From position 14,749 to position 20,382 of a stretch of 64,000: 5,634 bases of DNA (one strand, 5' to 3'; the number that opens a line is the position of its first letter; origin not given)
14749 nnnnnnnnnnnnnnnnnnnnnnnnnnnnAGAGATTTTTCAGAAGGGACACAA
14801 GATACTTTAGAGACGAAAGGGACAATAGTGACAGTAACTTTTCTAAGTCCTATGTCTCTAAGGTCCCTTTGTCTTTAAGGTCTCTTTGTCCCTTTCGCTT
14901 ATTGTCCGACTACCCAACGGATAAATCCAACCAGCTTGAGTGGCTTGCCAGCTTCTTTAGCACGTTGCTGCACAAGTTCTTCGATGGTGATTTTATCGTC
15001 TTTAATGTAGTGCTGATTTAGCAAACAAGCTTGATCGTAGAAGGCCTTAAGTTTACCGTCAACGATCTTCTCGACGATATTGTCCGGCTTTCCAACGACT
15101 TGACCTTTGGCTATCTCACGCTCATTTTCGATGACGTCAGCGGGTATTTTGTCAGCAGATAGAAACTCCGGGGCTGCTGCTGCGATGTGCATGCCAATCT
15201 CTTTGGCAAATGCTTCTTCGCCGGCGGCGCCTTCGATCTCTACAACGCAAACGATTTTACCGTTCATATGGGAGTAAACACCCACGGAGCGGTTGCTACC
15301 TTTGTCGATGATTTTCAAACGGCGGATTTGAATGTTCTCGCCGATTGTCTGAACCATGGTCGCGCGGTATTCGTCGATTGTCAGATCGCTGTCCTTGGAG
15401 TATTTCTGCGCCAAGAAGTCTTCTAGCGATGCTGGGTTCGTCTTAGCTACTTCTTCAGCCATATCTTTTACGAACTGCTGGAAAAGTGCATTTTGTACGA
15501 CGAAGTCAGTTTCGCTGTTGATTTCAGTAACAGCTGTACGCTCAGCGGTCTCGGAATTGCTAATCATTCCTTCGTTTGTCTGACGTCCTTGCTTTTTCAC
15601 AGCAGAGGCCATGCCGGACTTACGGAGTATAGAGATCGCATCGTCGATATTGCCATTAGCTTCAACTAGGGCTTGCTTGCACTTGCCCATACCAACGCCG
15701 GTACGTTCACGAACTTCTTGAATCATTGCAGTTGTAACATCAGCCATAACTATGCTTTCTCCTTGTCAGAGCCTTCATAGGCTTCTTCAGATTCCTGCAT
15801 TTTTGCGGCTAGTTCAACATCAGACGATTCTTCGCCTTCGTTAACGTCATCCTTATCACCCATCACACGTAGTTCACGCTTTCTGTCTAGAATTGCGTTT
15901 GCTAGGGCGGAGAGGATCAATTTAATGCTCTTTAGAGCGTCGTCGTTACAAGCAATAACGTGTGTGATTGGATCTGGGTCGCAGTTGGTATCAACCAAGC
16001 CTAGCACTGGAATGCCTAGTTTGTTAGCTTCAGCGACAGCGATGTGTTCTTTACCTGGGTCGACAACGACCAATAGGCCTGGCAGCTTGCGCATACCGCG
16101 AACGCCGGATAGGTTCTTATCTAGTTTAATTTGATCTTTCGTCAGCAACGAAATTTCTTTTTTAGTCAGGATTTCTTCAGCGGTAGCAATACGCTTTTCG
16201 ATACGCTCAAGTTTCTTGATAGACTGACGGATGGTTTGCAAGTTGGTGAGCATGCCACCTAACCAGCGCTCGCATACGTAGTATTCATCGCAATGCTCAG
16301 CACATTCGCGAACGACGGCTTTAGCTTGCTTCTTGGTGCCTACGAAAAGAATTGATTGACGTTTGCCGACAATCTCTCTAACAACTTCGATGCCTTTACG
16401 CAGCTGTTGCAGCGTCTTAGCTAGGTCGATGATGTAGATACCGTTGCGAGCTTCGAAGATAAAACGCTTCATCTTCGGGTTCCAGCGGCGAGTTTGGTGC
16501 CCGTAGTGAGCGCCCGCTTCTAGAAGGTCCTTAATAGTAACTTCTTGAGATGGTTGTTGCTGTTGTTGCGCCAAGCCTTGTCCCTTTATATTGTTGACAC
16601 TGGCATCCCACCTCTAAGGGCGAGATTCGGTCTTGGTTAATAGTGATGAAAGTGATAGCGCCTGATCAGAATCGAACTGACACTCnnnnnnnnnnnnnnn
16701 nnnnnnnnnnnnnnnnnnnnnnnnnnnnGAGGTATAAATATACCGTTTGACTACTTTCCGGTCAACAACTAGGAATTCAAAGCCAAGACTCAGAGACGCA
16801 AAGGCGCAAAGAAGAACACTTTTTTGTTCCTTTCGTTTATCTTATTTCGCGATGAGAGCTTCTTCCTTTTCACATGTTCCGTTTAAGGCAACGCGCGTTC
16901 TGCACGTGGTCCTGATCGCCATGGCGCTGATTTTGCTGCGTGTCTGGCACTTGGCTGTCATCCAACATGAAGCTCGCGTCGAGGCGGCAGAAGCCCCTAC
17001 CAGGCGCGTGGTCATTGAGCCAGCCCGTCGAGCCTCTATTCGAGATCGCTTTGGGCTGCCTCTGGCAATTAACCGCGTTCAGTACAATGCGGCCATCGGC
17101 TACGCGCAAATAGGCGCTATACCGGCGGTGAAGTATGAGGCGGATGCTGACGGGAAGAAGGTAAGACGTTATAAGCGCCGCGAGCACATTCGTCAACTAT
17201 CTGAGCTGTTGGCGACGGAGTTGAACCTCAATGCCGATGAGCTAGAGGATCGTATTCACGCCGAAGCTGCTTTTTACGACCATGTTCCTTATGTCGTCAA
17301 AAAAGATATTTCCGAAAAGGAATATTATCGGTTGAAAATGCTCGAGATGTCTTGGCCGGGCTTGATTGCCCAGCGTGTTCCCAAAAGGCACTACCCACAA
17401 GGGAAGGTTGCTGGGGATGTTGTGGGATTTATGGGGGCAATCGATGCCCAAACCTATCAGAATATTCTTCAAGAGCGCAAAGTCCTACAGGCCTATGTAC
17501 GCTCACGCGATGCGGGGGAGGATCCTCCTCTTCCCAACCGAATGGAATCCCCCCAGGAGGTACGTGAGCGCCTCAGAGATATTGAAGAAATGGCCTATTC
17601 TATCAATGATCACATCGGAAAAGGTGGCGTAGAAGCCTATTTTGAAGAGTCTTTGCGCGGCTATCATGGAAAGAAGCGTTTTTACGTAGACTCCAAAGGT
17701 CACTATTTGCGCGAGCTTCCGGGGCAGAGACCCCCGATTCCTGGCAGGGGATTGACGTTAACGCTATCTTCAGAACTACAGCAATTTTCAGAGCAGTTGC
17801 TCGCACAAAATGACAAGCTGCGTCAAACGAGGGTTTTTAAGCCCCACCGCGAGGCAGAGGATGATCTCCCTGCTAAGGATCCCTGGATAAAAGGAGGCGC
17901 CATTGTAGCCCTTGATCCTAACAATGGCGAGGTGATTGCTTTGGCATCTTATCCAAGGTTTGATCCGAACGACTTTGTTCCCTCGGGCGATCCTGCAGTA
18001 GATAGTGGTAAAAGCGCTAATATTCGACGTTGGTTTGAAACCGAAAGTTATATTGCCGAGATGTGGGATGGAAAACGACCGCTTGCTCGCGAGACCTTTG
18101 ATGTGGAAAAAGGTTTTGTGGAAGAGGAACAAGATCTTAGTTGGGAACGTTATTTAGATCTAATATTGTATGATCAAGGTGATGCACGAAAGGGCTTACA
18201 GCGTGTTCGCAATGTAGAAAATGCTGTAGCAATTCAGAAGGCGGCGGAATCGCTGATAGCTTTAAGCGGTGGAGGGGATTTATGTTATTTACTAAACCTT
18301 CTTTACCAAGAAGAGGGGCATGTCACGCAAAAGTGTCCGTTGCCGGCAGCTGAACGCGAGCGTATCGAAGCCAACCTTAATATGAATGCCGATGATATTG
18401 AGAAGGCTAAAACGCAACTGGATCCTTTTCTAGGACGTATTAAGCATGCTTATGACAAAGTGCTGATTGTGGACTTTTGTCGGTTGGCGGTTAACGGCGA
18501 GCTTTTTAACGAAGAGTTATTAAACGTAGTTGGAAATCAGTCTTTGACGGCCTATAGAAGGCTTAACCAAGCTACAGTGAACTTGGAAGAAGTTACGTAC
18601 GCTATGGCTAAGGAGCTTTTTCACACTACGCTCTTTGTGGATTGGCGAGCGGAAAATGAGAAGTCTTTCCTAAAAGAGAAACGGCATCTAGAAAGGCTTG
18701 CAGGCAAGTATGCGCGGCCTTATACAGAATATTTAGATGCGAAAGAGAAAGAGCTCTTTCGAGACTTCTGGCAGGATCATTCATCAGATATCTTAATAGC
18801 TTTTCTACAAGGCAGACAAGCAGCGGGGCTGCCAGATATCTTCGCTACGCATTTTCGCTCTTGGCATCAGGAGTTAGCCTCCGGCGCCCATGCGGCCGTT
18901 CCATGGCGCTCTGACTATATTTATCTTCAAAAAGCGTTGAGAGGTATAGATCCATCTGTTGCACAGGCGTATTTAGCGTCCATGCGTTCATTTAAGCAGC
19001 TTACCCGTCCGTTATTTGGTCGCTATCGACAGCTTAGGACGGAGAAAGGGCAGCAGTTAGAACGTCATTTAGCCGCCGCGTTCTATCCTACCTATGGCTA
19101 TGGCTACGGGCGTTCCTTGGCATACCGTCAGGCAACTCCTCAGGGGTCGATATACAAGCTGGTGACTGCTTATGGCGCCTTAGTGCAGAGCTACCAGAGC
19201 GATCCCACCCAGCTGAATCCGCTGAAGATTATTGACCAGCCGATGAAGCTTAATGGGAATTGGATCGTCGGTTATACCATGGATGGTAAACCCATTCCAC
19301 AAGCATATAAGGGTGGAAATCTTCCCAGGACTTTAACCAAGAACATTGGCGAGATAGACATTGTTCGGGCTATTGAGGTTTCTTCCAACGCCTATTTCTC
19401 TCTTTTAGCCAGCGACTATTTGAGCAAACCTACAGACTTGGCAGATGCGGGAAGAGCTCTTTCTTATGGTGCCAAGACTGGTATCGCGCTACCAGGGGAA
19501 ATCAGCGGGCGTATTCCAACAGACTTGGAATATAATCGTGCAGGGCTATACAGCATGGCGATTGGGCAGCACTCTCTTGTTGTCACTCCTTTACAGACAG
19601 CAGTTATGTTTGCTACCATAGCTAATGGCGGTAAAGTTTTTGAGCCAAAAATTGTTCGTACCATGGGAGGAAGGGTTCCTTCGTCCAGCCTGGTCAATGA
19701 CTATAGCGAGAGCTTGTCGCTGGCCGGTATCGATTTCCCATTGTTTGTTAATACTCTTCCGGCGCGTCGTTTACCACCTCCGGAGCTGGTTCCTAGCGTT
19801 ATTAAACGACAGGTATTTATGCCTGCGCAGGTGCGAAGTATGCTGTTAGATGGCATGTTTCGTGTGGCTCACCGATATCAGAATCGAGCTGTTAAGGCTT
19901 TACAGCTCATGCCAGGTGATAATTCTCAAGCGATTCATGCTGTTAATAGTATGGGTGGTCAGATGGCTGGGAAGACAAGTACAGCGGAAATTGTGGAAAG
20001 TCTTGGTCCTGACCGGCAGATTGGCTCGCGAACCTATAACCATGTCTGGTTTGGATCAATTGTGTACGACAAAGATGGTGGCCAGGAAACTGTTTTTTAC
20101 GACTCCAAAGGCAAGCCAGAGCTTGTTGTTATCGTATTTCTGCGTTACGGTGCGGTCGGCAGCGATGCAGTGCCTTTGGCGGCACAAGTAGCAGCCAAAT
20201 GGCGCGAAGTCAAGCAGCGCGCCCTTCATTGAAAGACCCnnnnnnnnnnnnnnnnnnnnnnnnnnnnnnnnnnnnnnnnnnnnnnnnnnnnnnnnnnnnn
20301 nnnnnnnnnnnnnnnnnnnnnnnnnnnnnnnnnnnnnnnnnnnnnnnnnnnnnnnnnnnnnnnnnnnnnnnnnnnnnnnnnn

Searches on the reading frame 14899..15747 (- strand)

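Call 5: search_protein_families(library=pfam, proteins=[window:14899-15747:-], max_evalue=1)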
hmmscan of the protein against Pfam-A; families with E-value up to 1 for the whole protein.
window:14899-15747:- (282 aa): 5 families
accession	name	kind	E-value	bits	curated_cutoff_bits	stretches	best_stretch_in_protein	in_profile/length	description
PF00889.24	EF_TS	-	3.4e-65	219.9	27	1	72-282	2-204/204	Elongation factor TS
PF22566.2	UBA_8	-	0.0026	17.9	26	1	6-40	4-38/46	UBA-like domain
PF25025.1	EF-Ts_N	-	0.052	14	33.2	1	6-39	14-48/60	Elongation factor Ts, mitochondrial, N-terminal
PF00627.37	UBA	-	0.056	13.8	22.4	1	23-41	19-37/37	UBA/TS-N domain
PF04097.20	Nic96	-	0.078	11.8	34.2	1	74-137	124-188/607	Nup93/Nic96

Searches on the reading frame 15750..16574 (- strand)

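Call 5: search_protein_families(library=pfam, proteins=[window:15750-16574:-], max_evalue=1)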
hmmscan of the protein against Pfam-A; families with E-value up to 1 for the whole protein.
window:15750-16574:- (274 aa): 3 families
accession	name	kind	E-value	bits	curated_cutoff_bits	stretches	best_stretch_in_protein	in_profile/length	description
PF00318.25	Ribosomal_S2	-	2.7e-88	295.3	26.1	1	17-229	1-214/216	Ribosomal protein S2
PF02875.26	Mur_ligase_C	-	0.00093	20.5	28.4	1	42-120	7-92/127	Mur ligase, glutamate ligase domain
PF15698.10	Phosphatase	-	0.028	14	28.4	1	42-200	66-217/256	Phosphatase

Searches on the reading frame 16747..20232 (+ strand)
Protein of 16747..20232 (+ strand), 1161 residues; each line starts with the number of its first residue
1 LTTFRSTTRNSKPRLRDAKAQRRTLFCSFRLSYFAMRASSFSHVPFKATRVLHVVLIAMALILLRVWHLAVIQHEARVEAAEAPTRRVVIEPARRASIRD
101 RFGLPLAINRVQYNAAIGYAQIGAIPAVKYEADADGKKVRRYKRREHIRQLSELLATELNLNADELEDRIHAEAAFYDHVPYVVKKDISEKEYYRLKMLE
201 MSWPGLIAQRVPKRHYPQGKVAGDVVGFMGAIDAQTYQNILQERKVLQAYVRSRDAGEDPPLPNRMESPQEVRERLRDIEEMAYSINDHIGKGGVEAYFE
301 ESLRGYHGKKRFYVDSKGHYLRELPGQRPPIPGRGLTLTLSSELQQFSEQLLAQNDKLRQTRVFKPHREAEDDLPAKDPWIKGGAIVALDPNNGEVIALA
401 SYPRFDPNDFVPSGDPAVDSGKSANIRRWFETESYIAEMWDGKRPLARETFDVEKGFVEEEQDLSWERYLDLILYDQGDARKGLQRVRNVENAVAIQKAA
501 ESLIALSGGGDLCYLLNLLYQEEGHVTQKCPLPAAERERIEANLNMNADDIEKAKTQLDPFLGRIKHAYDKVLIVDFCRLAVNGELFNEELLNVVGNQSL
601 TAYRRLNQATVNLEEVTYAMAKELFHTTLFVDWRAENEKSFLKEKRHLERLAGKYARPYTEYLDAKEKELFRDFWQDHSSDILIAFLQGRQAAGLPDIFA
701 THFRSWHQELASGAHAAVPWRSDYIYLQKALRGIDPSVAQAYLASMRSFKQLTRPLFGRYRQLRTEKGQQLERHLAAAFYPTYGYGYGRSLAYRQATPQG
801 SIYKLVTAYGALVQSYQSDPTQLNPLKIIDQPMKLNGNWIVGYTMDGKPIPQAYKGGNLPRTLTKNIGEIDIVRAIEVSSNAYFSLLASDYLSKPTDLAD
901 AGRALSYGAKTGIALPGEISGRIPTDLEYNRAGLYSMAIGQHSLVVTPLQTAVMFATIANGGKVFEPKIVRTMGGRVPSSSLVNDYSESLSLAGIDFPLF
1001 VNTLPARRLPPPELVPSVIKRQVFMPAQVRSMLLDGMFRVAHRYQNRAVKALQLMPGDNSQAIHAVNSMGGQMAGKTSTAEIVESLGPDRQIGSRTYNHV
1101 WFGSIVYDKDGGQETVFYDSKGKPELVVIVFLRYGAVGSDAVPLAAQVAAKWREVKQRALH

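Call 5: search_protein_families(library=pfam, proteins=[window:16747-20232:+], max_evalue=1)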
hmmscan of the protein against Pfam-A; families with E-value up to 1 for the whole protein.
window:16747-20232:+ (1161 aa): 2 families
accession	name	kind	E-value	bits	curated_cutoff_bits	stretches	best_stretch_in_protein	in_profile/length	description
PF03717.20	PBP_dimer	-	6e-30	105.4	24.4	2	91-243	2-137/180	Penicillin-binding Protein dimerisation domain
PF00905.27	Transpeptidase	-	8.6e-25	88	22.1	2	867-1108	90-267/299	Penicillin binding protein transpeptidase domain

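Call 6: search_protein_families(library=ncbifam, proteins=[window:16747-20232:+], max_evalue=1)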
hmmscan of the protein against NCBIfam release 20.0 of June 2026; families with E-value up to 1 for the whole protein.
window:16747-20232:+ (1161 aa): 17 families
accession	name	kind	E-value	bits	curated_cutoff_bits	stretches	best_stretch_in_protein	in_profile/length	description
TIGR03423.1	pbp2_mrdA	equivalog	2.6e-71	240.9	455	3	276-411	169-277/593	penicillin-binding protein 2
TIGR02214.1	spoVD_pbp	equivalog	5e-29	101.1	688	3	287-412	163-269/636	stage V sporulation protein D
NF008061.0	PRK10795.1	equivalog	1.2e-27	96.8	962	4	276-355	191-270/634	peptidoglycan DD-transpeptidase MrdA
NF051842.1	PBP4_5_Efaec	equivalog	3.4e-17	62.1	700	4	283-353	283-352/668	penicillin-binding protein PBP4(5)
NF011685.0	PRK15105.1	subfamily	4.9e-15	55.1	737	3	46-238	22-190/588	peptidoglycan glycosyltransferase FtsI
NF053573.1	PBP2_PenA_Neis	exception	6.8e-15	54.6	1105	2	50-235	30-187/572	peptidoglycan D,D-transpeptidase PBP2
NF038278.1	strep_PBP2B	exception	4e-14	52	975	2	907-972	485-547/678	penicillin-binding protein PBP2B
NF038271.1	strep_PBP2X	exception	2.3e-08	32.7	1050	2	80-244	58-214/750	penicillin-binding protein PBP2X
NF000406.1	MECB_PBP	exception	7.6e-06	24.6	1450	2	384-411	345-372/674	PBP2a family beta-lactam-resistant peptidoglycan transpeptidase MecB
NF000237.1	MECA_PBP2A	equivalog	1.6e-05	23.4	750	1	844-978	426-558/668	PBP2a family beta-lactam-resistant peptidoglycan transpeptidase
NF033378.1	MECD_PBP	exception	0.0001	20.8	1450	1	384-411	348-375/678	PBP2a family beta-lactam-resistant peptidoglycan transpeptidase MecD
TIGR02074.1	PBP_1a_fam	subfamily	0.00019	20.4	508.75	1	933-973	388-426/535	PBP1A family penicillin-binding protein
NF000407.1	MECC_PBP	exception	0.0066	14.7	1500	1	860-973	439-550/665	PBP2a family beta-lactam-resistant peptidoglycan transpeptidase MecC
NF000409.1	MECA_pure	exception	0.015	13.8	1490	1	842-977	424-557/668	PBP2a family beta-lactam-resistant peptidoglycan transpeptidase MecA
NF000408.1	MECA2_pure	exception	0.04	12.1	1525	1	867-982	450-562/668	PBP2a family beta-lactam-resistant peptidoglycan transpeptidase MecA2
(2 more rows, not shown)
